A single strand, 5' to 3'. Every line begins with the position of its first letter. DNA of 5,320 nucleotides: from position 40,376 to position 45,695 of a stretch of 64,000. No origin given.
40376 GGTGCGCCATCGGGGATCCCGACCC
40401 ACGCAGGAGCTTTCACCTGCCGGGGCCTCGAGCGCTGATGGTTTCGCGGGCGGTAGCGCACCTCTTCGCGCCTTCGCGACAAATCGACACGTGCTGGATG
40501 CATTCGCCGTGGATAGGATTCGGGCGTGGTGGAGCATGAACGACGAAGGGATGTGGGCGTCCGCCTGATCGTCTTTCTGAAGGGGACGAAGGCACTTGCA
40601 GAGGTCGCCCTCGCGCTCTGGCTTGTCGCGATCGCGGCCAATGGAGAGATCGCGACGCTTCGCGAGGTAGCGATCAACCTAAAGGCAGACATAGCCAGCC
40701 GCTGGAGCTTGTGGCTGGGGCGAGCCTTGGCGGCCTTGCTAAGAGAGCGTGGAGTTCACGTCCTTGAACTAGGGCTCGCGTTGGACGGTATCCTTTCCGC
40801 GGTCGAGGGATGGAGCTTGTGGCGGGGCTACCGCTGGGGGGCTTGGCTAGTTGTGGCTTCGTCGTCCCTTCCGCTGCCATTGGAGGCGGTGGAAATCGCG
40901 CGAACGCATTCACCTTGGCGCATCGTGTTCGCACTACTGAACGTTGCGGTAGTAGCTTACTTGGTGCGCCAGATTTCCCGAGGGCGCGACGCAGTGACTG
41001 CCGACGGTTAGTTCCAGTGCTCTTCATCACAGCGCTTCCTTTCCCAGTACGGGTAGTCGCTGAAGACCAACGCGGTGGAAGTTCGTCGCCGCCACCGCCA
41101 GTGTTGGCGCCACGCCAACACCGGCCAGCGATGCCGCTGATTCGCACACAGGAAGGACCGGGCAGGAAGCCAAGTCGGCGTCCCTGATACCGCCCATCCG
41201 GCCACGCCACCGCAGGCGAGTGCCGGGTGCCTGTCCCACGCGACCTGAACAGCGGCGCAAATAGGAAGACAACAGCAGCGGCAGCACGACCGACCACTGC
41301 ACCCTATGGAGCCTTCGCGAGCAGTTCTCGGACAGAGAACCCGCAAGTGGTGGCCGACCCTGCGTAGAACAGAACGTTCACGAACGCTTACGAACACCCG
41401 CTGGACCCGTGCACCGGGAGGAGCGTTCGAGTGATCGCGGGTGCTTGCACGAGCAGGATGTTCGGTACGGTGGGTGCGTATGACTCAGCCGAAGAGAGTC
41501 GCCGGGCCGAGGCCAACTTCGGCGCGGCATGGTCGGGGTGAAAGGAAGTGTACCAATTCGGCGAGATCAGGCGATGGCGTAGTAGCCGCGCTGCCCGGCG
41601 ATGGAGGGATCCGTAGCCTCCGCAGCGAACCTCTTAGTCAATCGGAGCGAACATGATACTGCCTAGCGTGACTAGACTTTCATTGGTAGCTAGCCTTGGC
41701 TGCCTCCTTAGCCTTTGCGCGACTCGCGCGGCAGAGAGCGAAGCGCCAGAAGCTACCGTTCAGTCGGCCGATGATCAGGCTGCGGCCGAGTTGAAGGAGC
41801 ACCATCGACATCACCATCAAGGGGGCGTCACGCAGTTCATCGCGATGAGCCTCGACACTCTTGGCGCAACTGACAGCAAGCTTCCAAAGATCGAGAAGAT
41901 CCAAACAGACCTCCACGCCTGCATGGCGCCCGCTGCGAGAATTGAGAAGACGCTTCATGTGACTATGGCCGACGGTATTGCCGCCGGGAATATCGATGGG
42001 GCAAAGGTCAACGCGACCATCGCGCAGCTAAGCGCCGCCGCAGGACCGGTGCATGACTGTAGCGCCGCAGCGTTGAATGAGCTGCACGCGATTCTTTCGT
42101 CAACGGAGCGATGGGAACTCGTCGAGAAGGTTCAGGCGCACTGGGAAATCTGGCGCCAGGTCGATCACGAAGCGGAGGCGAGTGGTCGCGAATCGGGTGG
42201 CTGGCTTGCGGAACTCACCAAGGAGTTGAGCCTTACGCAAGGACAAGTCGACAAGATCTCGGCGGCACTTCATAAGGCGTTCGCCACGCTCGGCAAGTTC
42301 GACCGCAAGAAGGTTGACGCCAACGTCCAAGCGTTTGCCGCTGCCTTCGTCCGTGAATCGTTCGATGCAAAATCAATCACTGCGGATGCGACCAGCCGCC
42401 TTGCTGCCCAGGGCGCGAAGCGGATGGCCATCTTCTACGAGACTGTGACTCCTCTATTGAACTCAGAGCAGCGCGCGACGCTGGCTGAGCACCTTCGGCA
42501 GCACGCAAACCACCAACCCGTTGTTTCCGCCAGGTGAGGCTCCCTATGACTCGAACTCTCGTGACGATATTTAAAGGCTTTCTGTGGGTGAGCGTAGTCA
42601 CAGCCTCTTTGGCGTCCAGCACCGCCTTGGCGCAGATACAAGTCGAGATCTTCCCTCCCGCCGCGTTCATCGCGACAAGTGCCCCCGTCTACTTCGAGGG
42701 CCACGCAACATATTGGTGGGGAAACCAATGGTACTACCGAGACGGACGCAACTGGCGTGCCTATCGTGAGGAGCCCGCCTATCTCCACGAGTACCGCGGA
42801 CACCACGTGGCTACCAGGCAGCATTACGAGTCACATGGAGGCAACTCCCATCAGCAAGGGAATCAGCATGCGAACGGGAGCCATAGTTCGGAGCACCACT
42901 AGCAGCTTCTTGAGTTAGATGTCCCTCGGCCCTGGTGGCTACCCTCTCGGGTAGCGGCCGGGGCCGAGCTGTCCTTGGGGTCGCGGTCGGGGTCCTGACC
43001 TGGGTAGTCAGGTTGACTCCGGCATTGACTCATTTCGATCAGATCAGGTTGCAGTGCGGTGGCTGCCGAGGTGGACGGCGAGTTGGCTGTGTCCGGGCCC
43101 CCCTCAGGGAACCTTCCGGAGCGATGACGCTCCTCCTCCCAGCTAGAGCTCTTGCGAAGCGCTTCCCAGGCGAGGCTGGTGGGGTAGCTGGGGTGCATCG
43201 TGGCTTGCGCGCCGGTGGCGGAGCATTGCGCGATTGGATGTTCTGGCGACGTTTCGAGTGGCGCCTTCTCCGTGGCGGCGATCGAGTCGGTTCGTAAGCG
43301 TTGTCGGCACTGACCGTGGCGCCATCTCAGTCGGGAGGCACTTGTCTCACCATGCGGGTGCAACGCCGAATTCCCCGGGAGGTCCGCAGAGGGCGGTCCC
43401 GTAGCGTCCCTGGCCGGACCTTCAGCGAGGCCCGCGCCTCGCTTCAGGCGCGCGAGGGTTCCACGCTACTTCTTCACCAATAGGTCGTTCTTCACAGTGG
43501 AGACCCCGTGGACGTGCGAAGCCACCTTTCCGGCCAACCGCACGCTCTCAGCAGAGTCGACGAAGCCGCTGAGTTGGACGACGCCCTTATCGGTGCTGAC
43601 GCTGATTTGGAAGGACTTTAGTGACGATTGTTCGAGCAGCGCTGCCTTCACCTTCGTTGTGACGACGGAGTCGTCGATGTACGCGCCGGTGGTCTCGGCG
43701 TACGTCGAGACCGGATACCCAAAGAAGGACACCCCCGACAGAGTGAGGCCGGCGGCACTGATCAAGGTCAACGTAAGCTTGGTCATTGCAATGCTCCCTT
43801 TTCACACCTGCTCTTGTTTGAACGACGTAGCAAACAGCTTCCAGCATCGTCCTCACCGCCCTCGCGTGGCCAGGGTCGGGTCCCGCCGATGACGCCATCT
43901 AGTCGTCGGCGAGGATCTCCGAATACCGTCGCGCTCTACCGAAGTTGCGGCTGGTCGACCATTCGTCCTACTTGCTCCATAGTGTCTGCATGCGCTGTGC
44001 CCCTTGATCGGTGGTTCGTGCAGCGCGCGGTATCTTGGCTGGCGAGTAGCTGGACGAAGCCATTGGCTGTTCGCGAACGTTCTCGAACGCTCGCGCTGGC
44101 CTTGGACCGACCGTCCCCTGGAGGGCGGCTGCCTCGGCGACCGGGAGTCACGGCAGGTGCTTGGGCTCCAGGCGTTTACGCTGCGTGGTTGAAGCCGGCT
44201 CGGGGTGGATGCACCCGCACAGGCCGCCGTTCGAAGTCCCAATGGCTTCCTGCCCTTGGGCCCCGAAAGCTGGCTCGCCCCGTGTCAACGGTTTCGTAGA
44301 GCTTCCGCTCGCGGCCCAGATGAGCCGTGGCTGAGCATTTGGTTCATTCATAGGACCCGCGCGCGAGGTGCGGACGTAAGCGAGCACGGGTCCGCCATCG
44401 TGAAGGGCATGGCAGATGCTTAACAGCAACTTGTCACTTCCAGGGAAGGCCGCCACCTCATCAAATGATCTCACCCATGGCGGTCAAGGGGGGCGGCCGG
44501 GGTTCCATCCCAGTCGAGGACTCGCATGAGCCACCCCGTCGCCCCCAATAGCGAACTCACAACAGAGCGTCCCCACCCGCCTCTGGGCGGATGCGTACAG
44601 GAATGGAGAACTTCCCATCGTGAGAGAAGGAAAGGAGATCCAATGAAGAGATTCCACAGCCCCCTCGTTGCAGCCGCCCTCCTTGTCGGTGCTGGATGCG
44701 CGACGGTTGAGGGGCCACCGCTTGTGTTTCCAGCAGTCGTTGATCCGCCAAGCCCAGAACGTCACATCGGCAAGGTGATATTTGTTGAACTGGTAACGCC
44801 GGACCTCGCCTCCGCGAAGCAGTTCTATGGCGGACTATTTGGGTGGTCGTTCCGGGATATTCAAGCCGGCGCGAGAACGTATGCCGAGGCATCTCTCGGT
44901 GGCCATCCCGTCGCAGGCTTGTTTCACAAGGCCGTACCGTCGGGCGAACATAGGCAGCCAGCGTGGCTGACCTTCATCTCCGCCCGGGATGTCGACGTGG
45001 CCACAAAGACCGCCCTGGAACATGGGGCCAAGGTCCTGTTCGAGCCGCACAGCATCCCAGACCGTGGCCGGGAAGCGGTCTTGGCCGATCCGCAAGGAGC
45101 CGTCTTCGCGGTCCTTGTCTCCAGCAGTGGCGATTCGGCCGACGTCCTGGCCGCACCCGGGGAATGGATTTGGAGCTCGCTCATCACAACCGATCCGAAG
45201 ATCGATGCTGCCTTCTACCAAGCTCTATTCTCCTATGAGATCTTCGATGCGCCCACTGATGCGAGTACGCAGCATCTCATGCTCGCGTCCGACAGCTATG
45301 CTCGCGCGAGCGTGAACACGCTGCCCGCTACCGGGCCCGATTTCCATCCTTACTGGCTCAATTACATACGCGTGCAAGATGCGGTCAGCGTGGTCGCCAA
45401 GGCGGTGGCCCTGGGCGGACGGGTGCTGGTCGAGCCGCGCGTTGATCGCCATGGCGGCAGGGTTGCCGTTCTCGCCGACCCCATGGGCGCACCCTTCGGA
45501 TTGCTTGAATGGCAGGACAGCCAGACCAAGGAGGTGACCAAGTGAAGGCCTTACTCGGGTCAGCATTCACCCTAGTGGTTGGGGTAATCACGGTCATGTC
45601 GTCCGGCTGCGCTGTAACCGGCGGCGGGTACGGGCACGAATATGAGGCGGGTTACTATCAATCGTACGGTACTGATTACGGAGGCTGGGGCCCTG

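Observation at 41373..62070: A nested-palindromic motif, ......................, recurs at five intergenic positions in the stress-gene/regulator island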

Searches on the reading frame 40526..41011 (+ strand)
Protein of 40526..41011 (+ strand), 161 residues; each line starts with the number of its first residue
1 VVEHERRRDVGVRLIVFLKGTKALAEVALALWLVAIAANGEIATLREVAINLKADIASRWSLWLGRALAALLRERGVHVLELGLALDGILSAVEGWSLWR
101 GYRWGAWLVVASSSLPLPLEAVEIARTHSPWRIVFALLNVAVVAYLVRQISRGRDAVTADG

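Call 11: search_protein_families(library=pfam, proteins=[window:40526-41011:+], max_evalue=0.01)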
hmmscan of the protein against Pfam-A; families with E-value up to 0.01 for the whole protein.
window:40526-41011:+ (161 aa): 1 family
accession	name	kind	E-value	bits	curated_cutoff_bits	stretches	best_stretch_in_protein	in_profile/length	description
PF09900.14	DUF2127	-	3.5e-26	92.6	24.3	1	11-149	1-139/140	Predicted membrane protein (DUF2127)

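Call 78: search_protein_families(library=pfam, proteins=[window:40526-41011:+], max_evalue=0.01)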
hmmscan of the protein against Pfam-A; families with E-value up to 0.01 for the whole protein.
window:40526-41011:+ (161 aa): 1 family
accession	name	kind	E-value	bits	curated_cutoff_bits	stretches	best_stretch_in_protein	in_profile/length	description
PF09900.14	DUF2127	-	3.5e-26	92.6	24.3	1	11-149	1-139/140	Predicted membrane protein (DUF2127)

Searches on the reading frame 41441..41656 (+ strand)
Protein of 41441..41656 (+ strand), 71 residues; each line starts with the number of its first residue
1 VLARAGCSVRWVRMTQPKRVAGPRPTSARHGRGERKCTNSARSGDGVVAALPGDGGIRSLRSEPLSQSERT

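Call 11: search_protein_families(library=pfam, proteins=[window:41441-41656:+], max_evalue=0.01)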
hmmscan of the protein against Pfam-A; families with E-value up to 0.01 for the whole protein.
window:41441-41656:+ (71 aa): 0 families

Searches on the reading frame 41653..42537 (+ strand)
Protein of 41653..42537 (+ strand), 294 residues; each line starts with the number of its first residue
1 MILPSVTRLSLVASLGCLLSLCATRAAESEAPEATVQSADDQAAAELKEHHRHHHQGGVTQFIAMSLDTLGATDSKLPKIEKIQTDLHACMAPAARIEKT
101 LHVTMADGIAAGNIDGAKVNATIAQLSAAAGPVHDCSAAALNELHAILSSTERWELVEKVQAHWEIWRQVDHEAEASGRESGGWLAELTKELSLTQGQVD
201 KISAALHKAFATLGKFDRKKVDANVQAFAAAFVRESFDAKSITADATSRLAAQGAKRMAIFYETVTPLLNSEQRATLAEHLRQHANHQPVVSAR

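Call 11: search_protein_families(library=pfam, proteins=[window:41653-42537:+], max_evalue=0.01)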
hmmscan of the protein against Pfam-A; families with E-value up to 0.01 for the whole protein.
window:41653-42537:+ (294 aa): 1 family
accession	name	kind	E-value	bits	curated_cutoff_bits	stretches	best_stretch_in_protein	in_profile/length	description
PF07813.17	LTXXQ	-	6e-05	24.1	24.3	0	185-280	6-99/100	LTXXQ motif family protein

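Call 44: search_protein_families(library=ncbifam, proteins=[window:41653-42537:+], max_evalue=0.001)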
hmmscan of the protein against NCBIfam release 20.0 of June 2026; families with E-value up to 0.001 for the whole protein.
window:41653-42537:+ (294 aa): 1 family
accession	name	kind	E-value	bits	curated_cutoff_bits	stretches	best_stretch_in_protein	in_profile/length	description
NF007769.1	PRK10455.1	equivalog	0.00013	22.3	174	1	35-151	19-135/160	ATP-independent periplasmic protein-refolding chaperone Spy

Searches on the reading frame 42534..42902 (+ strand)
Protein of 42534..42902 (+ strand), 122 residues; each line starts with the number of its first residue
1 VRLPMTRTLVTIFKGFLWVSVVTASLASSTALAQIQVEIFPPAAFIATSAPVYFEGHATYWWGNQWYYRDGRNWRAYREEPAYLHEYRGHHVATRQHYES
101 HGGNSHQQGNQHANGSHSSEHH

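Call 11: search_protein_families(library=pfam, proteins=[window:42534-42902:+], max_evalue=0.01)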
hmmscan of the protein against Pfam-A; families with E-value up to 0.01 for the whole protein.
window:42534-42902:+ (122 aa): 0 families

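Call 44: search_protein_families(library=ncbifam, proteins=[window:42534-42902:+], max_evalue=0.001)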
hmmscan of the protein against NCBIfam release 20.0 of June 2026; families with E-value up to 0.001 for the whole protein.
window:42534-42902:+ (122 aa): 0 families

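Call 78: search_protein_families(library=pfam, proteins=[window:42534-42902:+], max_evalue=0.01)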
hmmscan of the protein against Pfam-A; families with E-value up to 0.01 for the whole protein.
window:42534-42902:+ (122 aa): 0 families

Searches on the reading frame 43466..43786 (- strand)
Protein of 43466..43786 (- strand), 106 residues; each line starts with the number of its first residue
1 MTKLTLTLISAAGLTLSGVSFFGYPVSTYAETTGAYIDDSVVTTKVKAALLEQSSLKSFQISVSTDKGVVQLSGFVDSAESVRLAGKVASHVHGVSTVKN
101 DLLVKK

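Call 11: search_protein_families(library=pfam, proteins=[window:43466-43786:-], max_evalue=0.01)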
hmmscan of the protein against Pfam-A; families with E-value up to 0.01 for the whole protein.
window:43466-43786:- (106 aa): 1 family
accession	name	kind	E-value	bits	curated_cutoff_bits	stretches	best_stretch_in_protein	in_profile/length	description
PF04972.22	BON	-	1.3e-17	64.3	27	1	38-105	1-68/69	BON domain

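Call 44: search_protein_families(library=ncbifam, proteins=[window:43466-43786:-], max_evalue=0.001)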
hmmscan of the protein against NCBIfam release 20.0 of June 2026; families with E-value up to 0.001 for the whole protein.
window:43466-43786:- (106 aa): 2 families
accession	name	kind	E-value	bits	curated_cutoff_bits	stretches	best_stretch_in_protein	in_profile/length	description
NF007858.0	PRK10568.1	equivalog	9.6e-22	77.6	174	1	26-105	47-126/206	molecular chaperone OsmY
NF008247.1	PRK11023.1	equivalog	2.2e-09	37.4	184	1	36-99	123-185/192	division/outer membrane stress-associated lipid-binding lipoprotein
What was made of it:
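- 43466..43786 (-): BON-domain (OsmY-like) gene, candidate target of site 2. calls 11, 44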

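Call 57: find_encoding_contigs(protein=window:43466-43786:-, flank=2000, max_places=3)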
Protein window:43466-43786:- (106 aa): no gene with exactly this product is on record in the collection.

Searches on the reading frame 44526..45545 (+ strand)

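Call 11: search_protein_families(library=pfam, proteins=[window:44526-45545:+], max_evalue=0.01)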
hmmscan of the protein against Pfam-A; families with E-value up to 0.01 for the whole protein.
window:44526-45545:+ (339 aa): 3 families
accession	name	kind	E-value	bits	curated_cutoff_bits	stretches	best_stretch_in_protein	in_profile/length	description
PF18029.7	Glyoxalase_6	-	8.3e-17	62.2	23.6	2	91-196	6-105/106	Glyoxalase-like domain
PF00903.31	Glyoxalase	-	1.6e-15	58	20.6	1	87-194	5-119/121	Glyoxalase/Bleomycin resistance protein/Dioxygenase superfamily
PF22677.2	Ble-like_N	-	2.2e-05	24.6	24.5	1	83-113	1-31/41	Bleomycin resistance protein-like N-terminal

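Call 44: search_protein_families(library=ncbifam, proteins=[window:44526-45545:+], max_evalue=0.001)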
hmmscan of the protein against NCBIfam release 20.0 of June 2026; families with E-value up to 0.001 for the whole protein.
window:44526-45545:+ (339 aa): 1 family
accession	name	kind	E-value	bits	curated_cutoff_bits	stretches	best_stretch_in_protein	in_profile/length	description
NF053614.1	AfsKbindKbpAStmc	equivalog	5.2e-31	108.1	250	1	85-328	6-230/231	AfsK-binding protein KbpA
